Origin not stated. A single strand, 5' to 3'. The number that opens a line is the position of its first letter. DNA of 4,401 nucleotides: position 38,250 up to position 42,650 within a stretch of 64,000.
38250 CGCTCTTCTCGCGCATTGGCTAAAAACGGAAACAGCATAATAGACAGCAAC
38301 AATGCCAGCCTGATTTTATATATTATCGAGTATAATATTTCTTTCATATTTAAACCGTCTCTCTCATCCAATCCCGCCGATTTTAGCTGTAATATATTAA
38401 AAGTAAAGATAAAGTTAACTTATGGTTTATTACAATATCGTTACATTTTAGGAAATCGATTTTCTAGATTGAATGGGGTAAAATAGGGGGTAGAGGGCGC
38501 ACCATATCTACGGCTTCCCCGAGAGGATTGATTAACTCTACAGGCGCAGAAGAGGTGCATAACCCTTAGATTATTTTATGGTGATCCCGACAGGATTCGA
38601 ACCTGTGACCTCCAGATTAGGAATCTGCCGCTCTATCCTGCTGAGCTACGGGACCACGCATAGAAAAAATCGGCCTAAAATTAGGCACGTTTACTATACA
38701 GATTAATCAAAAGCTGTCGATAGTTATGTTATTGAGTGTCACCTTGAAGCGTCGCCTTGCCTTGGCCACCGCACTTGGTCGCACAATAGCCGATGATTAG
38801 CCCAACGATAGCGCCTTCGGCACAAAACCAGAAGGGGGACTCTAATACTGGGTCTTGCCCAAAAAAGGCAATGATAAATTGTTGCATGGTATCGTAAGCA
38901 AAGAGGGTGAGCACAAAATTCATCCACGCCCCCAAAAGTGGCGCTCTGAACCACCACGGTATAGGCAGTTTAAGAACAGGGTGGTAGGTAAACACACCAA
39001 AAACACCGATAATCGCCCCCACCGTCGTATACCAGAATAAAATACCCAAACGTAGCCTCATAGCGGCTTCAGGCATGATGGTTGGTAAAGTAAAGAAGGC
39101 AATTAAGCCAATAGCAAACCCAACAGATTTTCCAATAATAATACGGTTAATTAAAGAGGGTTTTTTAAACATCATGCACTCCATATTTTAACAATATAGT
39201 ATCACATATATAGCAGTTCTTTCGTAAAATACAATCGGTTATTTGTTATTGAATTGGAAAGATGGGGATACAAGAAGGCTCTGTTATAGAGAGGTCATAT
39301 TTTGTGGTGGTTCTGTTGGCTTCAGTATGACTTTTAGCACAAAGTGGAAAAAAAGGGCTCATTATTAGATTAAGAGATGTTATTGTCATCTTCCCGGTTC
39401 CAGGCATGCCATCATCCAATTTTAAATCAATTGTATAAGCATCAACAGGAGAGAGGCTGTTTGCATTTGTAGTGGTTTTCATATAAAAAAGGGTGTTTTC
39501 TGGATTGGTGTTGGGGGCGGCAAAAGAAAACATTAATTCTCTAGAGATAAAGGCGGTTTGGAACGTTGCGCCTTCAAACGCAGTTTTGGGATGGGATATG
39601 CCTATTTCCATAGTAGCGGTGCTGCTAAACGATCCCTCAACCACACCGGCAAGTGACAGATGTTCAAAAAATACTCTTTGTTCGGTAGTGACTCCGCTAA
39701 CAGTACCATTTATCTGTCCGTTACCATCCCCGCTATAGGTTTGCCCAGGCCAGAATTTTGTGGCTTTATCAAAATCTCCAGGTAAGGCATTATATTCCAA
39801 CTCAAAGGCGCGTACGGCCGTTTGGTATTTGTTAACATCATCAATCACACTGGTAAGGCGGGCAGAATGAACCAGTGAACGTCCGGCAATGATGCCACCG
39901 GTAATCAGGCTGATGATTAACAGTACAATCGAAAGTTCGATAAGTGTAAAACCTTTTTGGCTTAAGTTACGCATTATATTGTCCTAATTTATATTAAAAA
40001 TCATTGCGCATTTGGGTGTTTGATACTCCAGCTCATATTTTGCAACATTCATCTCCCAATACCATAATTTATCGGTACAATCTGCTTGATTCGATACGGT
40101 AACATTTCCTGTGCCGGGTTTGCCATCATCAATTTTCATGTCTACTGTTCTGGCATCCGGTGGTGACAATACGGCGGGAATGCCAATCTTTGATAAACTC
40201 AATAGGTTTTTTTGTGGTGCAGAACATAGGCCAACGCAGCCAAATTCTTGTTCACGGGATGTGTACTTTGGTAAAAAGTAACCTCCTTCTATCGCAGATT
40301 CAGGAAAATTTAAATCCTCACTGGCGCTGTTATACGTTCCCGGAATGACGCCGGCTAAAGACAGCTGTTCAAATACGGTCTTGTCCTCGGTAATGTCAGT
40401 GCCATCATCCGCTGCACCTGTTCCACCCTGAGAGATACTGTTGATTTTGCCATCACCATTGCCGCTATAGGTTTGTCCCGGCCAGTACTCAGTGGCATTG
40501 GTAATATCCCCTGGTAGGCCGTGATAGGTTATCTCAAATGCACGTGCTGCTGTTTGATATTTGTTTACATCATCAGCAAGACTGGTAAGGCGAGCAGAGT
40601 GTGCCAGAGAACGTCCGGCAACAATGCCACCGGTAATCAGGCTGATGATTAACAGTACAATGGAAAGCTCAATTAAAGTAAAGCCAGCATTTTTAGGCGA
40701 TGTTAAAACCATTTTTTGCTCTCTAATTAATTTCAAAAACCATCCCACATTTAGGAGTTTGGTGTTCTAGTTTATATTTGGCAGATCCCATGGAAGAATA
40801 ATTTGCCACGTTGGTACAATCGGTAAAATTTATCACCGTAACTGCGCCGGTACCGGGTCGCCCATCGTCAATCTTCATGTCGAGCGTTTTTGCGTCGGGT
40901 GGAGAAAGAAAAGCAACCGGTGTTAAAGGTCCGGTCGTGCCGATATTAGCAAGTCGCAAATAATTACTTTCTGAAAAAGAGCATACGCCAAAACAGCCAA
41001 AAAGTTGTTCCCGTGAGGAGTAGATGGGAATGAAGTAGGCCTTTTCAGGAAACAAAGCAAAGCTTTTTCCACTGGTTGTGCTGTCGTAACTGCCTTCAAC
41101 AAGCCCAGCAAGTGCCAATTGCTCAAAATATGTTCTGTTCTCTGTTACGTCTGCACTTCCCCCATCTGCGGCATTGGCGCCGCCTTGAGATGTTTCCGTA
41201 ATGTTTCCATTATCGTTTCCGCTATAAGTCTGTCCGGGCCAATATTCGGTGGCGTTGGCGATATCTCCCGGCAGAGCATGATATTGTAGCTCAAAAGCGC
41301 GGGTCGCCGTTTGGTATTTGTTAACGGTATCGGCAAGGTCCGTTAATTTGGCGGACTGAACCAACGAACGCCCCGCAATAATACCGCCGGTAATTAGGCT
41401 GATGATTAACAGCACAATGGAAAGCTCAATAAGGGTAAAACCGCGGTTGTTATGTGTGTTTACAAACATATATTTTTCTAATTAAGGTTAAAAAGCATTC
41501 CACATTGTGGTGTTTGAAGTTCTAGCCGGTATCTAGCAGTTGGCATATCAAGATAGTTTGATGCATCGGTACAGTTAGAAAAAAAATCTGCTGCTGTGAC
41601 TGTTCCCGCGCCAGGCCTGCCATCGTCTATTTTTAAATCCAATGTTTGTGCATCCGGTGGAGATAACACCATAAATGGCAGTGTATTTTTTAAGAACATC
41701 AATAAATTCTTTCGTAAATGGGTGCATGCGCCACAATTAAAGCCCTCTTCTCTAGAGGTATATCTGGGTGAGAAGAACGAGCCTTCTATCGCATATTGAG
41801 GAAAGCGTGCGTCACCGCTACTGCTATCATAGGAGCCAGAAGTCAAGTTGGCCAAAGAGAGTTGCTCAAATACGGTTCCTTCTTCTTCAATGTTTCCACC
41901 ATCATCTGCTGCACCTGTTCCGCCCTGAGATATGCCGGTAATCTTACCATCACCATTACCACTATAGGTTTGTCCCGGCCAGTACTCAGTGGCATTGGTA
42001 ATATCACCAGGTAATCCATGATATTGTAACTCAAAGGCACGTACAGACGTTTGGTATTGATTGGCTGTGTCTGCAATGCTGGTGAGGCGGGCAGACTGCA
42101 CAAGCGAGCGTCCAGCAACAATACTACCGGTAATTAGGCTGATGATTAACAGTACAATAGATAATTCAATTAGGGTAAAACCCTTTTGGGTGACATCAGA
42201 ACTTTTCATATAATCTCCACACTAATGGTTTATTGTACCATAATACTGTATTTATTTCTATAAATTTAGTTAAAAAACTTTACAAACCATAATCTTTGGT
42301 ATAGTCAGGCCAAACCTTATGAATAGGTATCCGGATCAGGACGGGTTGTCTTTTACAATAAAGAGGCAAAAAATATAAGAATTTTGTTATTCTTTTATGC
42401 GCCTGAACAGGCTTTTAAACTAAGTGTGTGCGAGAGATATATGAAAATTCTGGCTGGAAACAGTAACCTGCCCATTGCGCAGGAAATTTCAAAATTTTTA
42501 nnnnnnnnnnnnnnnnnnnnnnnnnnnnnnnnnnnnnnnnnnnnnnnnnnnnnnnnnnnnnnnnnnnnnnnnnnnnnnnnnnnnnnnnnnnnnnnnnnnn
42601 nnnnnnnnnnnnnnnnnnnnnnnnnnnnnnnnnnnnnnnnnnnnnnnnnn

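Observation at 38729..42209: Tandem array of four large prepilin-type paralogs, with gene-conversion tracts and no assembly machinery nearby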

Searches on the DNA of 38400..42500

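Call 79: search_rna_families(source=window, start=38400, end=42500, threshold=evalue, max_evalue=1)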
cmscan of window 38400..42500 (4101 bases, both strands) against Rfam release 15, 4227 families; matches with E-value up to 1: 3.
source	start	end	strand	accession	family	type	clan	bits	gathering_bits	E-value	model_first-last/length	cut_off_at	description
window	38582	38655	-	RF00005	tRNA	Gene; tRNA;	CL00001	65.6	29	3.3e-13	1-71/71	no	tRNA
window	38581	38655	+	RF04354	Plastid-ycf2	Cis-reg;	-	27.2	65.7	0.013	1-75/75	no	Plastid-ycf2 5UTR RNA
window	42179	42230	-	RF00281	SNORD47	Gene; snRNA; snoRNA; CD-box;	-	22.2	50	0.85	1-77/77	no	Small nucleolar RNA SNORD47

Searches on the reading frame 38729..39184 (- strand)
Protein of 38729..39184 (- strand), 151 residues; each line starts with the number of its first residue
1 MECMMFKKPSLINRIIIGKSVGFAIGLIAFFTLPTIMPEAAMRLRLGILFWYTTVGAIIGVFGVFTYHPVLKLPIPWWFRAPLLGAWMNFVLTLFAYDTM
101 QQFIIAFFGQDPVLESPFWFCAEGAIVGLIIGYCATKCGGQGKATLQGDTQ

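Call 4: search_protein_families(library=pfam, proteins=[window:38729-39184:-], max_evalue=1)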
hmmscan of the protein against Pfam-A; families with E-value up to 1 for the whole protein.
window:38729-39184:- (151 aa): 1 family
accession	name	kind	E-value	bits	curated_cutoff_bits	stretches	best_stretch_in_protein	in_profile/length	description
PF10745.14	DUF2530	-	0.71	10.6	25.5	0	107-130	31-54/77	Protein of unknown function (DUF2530)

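Call 5: search_protein_families(library=ncbifam, proteins=[window:38729-39184:-], max_evalue=1)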
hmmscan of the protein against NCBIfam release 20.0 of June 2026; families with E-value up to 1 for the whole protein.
window:38729-39184:- (151 aa): 2 families
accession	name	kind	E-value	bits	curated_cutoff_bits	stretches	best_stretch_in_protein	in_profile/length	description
NF047627.1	LIC_10230_fam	equivalog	0.12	11.5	150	1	12-100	85-167/327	LIC_10230 family protein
NF041808.1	daptide_123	subfamily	0.2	11.4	25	0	50-64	15-31/37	daptide-type RiPP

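Call 58: search_protein_families(library=ncbifam, proteins=[window:38729-39175:-], max_evalue=0.01)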
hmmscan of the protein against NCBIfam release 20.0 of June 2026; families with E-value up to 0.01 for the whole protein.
window:38729-39175:- (148 aa): 0 families

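Call 72: find_homologous_proteins(query=window:38729-39175:-, max_evalue=0.001)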
Query window:38729-39175:- (148 aa): 1168 proteins with E <= 0.001 among 1734 candidates; the best 120 are listed.
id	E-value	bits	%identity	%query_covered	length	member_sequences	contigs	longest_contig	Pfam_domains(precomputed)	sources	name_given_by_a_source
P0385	6.4e-94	330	100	99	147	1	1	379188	-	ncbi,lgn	-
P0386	3.1e-62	227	71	96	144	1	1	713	-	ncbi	-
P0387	1.8e-61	225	69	97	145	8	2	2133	-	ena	-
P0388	2.4e-61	224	71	96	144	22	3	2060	-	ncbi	-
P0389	1.9e-60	221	65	97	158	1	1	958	-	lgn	-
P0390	2.0e-60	221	66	97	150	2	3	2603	-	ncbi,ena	-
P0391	4.0e-60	220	68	97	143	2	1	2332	-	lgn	-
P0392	4.2e-60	220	68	97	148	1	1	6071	-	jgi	jgi:hypothetical protein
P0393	5.0e-60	220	68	97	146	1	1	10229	-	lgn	-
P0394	5.3e-60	220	70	95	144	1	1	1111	-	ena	-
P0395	5.3e-60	220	69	96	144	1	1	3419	-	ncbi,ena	-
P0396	5.3e-60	220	68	96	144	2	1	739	-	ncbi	-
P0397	1.1e-59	219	69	96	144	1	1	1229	-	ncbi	-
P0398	1.2e-59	219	68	97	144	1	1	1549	-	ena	-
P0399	1.4e-59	219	68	96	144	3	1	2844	-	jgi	jgi:hypothetical protein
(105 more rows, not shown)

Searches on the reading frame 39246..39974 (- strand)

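Call 4: search_protein_families(library=pfam, proteins=[window:39246-39974:-], max_evalue=1)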
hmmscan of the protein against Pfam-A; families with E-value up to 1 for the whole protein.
window:39246-39974:- (242 aa): 1 family
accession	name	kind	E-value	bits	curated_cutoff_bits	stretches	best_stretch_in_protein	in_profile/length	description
PF07963.17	N_methyl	-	1.5e-06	27.9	21.2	1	5-28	3-26/27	Prokaryotic N-terminal methylation motif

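Call 5: search_protein_families(library=ncbifam, proteins=[window:39246-39974:-], max_evalue=1)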
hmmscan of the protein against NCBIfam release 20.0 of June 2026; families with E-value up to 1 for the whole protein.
window:39246-39974:- (242 aa): 10 families
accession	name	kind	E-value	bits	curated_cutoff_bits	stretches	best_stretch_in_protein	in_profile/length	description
NF007862.0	PRK10574.1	equivalog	1.4e-07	31.7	138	1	5-63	3-62/145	prepilin peptidase-dependent pilin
TIGR02532.1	IV_pilin_GFxxxE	domain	1.6e-06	27.7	16.3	1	6-28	1-23/24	prepilin-type N-terminal cleavage/methylation domain-containing protein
TIGR01708.2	typeII_sec_gspH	equivalog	6.9e-05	22.9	80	1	6-30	1-25/169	type II secretion system minor pseudopilin GspH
TIGR01710.1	typeII_sec_gspG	equivalog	0.00023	21.2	88.85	1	7-66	1-61/134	type II secretion system major pseudopilin GspG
NF007800.0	PRK10506.1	equivalog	0.0013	18.6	158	1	5-56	7-59/163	prepilin peptidase-dependent protein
NF040999.1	pilin_ComGC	equivalog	0.0023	18.1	75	1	6-24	1-19/84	competence type IV pilus major pilin ComGC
NF041002.1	pilin_ComGF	equivalog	0.011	16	80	1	6-62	1-57/139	competence type IV pilus minor pilin ComGF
NF040982.1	ComGD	equivalog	0.032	14.6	70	1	6-27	1-22/139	competence type IV pilus minor pilin ComGD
NF041775.1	typeIV_PilA_Myxo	equivalog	0.054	13.5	400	1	5-182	9-181/214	type IV pilin protein PilA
NF041013.1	T4P_ComGE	equivalog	0.078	13.1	49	1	6-29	3-26/83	competence type IV pilus minor pilin ComGE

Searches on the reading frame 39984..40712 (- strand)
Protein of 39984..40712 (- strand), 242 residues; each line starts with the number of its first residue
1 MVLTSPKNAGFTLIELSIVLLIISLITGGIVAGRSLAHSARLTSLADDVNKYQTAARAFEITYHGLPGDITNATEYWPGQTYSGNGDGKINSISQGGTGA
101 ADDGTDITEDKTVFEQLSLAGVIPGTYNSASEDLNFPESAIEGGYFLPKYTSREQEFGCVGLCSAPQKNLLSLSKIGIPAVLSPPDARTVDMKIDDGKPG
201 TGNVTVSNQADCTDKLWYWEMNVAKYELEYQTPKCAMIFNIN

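Call 4: search_protein_families(library=pfam, proteins=[window:39984-40712:-], max_evalue=1)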
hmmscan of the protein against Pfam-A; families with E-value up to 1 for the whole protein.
window:39984-40712:- (242 aa): 1 family
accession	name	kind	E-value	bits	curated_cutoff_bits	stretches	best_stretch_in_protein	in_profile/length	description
PF07963.17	N_methyl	-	2.3e-06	27.3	21.2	1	7-30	3-26/27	Prokaryotic N-terminal methylation motif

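Call 5: search_protein_families(library=ncbifam, proteins=[window:39984-40712:-], max_evalue=1)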
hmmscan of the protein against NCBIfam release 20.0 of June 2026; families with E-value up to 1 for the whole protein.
window:39984-40712:- (242 aa): 11 families
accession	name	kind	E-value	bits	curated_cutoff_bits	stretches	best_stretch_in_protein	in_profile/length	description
TIGR02532.1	IV_pilin_GFxxxE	domain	2.1e-05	24.1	16.3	1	9-29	2-22/24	prepilin-type N-terminal cleavage/methylation domain-containing protein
TIGR01708.2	typeII_sec_gspH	equivalog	5.8e-05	23.1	80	1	9-42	2-36/169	type II secretion system minor pseudopilin GspH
NF007862.0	PRK10574.1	equivalog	0.00085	19.5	138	1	7-57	3-54/145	prepilin peptidase-dependent pilin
NF007800.0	PRK10506.1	equivalog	0.0019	18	158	1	7-57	7-58/163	prepilin peptidase-dependent protein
NF040999.1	pilin_ComGC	equivalog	0.0029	17.7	75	1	9-26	2-19/84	competence type IV pilus major pilin ComGC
NF041775.1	typeIV_PilA_Myxo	equivalog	0.015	15.3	400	1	5-27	7-29/214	type IV pilin protein PilA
TIGR01710.1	typeII_sec_gspG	equivalog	0.017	15.2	88.85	1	10-61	2-54/134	type II secretion system major pseudopilin GspG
TIGR02596.1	TIGR02596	subfamily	0.055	13.5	70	1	11-57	1-48/196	Verru_Chthon cassette protein D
NF041002.1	pilin_ComGF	equivalog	0.092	13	80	1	9-60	2-53/139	competence type IV pilus minor pilin ComGF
NF041013.1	T4P_ComGE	equivalog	0.12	12.4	49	1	7-31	2-26/83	competence type IV pilus minor pilin ComGE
NF040982.1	ComGD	equivalog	0.13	12.7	70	1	9-30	2-23/139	competence type IV pilus minor pilin ComGD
